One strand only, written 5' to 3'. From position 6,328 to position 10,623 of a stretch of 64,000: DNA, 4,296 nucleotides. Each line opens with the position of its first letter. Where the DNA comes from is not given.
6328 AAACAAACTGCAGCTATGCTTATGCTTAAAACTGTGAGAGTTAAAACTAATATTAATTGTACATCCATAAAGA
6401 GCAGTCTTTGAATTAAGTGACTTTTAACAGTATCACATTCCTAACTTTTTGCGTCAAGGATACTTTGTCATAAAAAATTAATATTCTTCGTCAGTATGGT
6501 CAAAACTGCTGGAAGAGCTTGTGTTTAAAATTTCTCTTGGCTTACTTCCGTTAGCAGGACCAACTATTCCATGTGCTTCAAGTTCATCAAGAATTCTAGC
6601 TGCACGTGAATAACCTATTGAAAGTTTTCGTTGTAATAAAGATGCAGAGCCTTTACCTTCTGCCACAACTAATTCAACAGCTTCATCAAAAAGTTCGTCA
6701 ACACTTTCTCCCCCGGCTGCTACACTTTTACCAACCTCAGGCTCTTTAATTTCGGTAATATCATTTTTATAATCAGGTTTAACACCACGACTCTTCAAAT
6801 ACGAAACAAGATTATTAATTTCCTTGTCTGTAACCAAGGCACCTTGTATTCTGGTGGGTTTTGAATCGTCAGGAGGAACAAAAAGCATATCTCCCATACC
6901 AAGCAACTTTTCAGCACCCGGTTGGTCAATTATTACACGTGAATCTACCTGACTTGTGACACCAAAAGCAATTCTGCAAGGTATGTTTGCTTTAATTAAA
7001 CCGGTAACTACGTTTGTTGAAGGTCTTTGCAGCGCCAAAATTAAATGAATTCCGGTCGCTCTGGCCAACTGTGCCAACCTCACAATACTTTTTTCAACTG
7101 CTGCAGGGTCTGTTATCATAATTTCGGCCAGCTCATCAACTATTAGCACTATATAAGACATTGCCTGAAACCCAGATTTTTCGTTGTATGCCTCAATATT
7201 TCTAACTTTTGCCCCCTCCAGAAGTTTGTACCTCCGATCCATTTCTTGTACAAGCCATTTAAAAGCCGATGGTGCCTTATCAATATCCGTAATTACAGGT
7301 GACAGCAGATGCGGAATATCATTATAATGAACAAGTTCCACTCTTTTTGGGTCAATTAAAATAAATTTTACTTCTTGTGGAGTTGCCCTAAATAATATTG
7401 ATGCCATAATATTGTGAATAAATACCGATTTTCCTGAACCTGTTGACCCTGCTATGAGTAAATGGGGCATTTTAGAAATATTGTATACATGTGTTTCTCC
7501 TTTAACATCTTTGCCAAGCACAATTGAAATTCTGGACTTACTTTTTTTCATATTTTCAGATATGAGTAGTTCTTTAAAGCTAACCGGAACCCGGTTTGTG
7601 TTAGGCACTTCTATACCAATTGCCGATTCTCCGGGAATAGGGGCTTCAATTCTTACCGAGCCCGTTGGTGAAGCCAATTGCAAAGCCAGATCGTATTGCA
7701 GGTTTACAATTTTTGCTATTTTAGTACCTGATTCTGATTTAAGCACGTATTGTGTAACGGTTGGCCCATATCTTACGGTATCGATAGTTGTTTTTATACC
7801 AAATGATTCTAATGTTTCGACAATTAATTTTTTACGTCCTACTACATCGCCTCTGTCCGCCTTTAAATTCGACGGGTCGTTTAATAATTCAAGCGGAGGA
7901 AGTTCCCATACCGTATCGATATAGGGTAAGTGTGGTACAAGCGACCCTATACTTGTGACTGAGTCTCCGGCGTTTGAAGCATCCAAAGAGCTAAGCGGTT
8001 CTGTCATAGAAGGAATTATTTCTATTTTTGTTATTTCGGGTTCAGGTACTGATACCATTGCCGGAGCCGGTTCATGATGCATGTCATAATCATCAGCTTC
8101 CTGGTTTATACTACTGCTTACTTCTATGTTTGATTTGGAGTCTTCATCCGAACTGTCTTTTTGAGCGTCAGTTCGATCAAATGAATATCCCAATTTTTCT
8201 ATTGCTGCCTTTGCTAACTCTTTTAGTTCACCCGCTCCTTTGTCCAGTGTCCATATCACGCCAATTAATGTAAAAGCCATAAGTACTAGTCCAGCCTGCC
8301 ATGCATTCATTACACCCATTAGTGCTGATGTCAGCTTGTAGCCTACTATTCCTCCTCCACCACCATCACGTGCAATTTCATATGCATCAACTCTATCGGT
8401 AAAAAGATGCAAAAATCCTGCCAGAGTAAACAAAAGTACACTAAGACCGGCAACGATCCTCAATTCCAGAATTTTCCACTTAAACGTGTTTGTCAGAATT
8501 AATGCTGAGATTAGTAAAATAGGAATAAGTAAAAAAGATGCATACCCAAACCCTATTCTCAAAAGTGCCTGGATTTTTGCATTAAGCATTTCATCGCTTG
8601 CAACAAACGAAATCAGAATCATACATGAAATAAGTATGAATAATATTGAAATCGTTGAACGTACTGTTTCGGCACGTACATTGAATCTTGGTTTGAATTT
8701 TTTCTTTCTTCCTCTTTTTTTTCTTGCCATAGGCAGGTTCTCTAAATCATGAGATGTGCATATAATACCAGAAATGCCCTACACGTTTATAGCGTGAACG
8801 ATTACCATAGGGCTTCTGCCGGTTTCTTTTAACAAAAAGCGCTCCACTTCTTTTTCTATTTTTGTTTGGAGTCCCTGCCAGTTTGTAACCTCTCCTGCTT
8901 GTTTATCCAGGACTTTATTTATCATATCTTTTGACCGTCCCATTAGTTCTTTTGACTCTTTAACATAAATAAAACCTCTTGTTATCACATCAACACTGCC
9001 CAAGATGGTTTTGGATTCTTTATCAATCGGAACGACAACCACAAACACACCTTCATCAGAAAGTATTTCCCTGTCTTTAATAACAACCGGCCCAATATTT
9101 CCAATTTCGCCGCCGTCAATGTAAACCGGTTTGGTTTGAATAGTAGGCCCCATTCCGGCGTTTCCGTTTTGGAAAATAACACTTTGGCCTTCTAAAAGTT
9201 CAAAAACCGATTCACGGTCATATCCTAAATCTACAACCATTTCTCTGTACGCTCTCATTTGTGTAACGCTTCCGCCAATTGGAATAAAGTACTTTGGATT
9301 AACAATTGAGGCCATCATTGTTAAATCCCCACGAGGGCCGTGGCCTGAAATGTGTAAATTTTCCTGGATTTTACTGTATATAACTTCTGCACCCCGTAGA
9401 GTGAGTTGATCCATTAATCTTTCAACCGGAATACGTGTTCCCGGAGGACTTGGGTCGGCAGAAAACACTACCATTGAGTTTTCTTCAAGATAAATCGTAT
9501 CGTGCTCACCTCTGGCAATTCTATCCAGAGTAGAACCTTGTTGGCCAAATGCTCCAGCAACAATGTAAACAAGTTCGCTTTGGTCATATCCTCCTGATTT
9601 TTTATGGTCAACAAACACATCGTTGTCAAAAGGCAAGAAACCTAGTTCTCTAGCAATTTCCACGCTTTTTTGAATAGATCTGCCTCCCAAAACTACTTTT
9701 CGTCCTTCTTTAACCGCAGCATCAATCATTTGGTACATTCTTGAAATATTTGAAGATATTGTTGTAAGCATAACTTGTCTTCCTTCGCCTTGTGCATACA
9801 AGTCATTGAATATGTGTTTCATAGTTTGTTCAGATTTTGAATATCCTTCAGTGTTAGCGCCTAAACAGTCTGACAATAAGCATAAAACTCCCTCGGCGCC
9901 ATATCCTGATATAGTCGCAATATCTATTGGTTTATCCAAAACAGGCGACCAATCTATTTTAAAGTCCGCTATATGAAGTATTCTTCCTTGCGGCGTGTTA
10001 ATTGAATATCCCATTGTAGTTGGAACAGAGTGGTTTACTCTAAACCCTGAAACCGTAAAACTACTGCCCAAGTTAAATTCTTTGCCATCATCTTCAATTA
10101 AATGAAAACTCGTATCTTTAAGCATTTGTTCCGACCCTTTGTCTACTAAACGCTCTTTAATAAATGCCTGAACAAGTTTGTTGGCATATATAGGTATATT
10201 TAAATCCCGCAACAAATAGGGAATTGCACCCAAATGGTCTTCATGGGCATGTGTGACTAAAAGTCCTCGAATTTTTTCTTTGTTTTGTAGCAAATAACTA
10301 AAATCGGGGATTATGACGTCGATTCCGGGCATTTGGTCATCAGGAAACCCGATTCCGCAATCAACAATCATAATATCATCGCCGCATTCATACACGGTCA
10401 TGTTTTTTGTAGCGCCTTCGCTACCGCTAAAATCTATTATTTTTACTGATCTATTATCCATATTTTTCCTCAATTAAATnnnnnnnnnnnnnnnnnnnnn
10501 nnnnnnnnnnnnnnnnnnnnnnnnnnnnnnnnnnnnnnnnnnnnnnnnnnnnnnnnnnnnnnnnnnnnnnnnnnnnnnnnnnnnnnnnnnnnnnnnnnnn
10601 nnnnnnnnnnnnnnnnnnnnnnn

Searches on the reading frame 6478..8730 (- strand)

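Call 84: search_protein_families(library=pfam, proteins=[window:6478-8730:-], max_evalue=0.00001)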
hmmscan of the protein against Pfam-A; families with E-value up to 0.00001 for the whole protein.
window:6478-8730:- (750 aa): 4 families
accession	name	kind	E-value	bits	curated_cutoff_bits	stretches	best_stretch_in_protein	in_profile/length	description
PF01580.24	FtsK_SpoIIIE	-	1.6e-60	204.8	24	1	387-571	4-220/221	FtsK/SpoIIIE family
PF09397.16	FtsK_gamma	-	6.7e-28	96.6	30.6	1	676-735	2-61/63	Ftsk gamma domain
PF17854.6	FtsK_alpha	-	8.8e-26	90.5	22.9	1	277-377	1-101/101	FtsK alpha domain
PF13491.11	FtsK_4TM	-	1.3e-06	28.6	23.1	1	51-161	52-158/171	4TM region of DNA translocase FtsK/SpoIIIE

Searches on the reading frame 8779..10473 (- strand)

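Call 84: search_protein_families(library=pfam, proteins=[window:8779-10473:-], max_evalue=0.00001)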
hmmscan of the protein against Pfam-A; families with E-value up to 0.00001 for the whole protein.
window:8779-10473:- (564 aa): 5 families
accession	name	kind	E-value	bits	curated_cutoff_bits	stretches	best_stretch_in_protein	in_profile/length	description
PF22505.1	RNase_J_b_CASP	-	1.5e-29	102.8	27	1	233-357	3-126/126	Ribonuclease J, beta-CASP domain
PF17770.6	RNase_J_C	-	4e-24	86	23.8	1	464-562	1-100/102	Ribonuclease J C-terminal domain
PF12706.13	Lactamase_B_2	-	3.8e-12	46.7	27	1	62-173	25-146/200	Beta-lactamase superfamily domain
PF00753.33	Lactamase_B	-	2.5e-11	44.3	22.7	1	24-172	7-151/196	Metallo-beta-lactamase superfamily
PF07521.17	RMMBL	-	4.3e-06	27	21.6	0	367-418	6-58/63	Zn-dependent metallo-hydrolase RNA specificity domain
